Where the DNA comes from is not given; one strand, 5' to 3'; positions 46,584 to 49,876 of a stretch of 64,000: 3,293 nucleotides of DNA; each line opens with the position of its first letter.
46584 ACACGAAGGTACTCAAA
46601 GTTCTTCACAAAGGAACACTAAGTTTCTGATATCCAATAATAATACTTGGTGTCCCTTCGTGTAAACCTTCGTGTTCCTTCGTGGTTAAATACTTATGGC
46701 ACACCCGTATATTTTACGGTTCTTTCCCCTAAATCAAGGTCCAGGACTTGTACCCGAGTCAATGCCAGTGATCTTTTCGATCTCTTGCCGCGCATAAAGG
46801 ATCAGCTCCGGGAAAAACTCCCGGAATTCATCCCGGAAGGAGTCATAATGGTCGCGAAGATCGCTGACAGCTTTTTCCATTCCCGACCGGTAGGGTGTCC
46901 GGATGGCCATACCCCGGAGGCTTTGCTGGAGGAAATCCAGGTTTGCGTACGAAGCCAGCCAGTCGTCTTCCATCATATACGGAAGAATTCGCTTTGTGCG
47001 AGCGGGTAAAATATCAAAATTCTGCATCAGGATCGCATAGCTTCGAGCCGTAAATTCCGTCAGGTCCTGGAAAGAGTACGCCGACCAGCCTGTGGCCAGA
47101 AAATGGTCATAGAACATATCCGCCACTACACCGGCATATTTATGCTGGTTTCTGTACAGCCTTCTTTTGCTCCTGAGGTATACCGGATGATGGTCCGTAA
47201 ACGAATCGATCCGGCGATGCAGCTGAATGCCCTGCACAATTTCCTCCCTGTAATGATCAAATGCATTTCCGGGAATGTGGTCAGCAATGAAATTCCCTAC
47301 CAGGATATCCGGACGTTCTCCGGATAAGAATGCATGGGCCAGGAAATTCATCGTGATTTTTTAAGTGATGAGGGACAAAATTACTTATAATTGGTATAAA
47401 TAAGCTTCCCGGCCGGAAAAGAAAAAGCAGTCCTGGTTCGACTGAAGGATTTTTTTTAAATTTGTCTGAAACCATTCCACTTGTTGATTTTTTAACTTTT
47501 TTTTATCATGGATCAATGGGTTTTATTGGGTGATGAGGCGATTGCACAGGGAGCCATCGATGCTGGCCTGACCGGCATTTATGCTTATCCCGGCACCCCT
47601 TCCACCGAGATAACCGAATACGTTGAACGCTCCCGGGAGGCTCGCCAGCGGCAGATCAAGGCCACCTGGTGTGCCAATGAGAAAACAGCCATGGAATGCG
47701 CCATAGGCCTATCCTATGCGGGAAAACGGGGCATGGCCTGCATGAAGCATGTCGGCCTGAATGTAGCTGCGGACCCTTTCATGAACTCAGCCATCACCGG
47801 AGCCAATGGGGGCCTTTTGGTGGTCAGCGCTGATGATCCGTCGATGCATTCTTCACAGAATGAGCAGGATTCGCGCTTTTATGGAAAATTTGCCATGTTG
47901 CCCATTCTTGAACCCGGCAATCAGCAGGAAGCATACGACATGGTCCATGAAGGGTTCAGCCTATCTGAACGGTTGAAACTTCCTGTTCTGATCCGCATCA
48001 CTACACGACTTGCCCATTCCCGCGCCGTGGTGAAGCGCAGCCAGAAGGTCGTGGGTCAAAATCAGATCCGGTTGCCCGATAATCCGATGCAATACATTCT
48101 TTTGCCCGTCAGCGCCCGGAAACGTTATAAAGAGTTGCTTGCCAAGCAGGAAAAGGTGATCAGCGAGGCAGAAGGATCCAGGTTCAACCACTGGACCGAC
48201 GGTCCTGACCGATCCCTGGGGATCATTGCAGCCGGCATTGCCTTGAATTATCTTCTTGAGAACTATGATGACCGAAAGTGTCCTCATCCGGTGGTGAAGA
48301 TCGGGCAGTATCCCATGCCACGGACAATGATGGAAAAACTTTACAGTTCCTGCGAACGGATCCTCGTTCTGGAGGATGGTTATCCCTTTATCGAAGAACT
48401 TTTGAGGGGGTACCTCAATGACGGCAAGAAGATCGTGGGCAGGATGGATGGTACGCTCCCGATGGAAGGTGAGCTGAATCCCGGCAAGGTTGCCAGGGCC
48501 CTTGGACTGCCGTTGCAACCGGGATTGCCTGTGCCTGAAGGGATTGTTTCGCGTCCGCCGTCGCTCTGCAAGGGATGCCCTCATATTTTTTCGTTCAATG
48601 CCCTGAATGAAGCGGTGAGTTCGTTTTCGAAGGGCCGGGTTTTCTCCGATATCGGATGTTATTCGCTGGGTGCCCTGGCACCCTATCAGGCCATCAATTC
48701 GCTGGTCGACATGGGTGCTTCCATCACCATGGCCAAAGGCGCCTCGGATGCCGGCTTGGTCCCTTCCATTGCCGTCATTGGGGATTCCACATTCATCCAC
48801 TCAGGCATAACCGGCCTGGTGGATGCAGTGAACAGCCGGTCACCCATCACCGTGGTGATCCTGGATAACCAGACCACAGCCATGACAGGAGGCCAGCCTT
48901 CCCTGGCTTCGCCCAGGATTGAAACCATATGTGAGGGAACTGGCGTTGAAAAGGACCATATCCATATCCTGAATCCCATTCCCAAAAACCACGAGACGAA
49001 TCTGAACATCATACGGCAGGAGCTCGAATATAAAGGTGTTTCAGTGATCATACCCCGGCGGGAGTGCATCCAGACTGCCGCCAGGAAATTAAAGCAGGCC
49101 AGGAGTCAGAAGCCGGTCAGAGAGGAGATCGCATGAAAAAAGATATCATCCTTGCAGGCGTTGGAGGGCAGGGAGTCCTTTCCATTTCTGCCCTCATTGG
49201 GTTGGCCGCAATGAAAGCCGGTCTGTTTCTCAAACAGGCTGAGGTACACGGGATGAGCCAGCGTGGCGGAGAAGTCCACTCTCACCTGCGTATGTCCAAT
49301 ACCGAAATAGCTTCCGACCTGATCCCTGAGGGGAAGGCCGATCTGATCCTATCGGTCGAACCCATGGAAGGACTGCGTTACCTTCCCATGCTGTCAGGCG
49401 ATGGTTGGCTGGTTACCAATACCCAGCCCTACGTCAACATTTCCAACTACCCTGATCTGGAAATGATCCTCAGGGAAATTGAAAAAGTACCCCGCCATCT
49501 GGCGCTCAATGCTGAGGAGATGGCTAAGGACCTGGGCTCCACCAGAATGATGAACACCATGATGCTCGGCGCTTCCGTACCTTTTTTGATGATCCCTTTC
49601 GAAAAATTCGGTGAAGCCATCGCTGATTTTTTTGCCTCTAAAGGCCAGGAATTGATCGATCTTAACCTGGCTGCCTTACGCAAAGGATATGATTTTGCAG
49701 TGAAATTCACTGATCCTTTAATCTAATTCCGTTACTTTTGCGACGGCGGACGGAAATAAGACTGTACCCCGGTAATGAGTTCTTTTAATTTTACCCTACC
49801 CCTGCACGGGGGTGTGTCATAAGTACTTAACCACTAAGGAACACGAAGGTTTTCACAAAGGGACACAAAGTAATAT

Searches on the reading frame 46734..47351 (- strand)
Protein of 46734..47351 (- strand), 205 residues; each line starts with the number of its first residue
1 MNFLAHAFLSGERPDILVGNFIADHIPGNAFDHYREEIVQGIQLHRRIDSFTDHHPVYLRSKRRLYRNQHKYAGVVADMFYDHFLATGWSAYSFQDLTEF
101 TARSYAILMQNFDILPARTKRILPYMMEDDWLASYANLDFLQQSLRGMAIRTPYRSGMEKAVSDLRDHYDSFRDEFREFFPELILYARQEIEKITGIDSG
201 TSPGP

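Call 55: search_protein_families(library=pfam, proteins=[window:46734-47351:-], max_evalue=0.001)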
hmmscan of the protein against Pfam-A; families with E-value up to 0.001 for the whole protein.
window:46734-47351:- (205 aa): 1 family
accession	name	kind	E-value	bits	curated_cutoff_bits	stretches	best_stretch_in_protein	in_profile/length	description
PF04336.18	ACP_PD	-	5.7e-68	229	27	1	1-183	1-183/183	Acyl carrier protein phosphodiesterase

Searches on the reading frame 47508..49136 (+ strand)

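Call 55: search_protein_families(library=pfam, proteins=[window:47508-49136:+], max_evalue=0.001)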
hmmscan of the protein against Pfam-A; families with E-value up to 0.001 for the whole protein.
window:47508-49136:+ (542 aa): 3 families
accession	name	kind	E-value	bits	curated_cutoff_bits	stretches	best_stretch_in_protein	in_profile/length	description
PF02775.26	TPP_enzyme_C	-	3.7e-14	53.2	21.9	1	381-469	1-97/151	Thiamine pyrophosphate enzyme, C-terminal TPP binding domain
PF01855.24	POR_N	-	2.3e-12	47.6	27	1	15-181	2-171/231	Pyruvate flavodoxin/ferredoxin oxidoreductase, thiamine diP-bdg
PF02776.23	TPP_enzyme_N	-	0.00027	21.1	26.8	0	9-86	4-76/119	Thiamine pyrophosphate enzyme, N-terminal TPP binding domain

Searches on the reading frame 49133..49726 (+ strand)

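Call 55: search_protein_families(library=pfam, proteins=[window:49133-49726:+], max_evalue=0.001)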
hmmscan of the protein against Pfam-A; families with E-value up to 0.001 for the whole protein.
window:49133-49726:+ (197 aa): 1 family
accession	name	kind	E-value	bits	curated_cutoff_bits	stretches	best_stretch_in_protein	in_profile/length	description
PF01558.24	POR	-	2.7e-36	125.8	27.4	1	11-187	1-173/173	Pyruvate ferredoxin/flavodoxin oxidoreductase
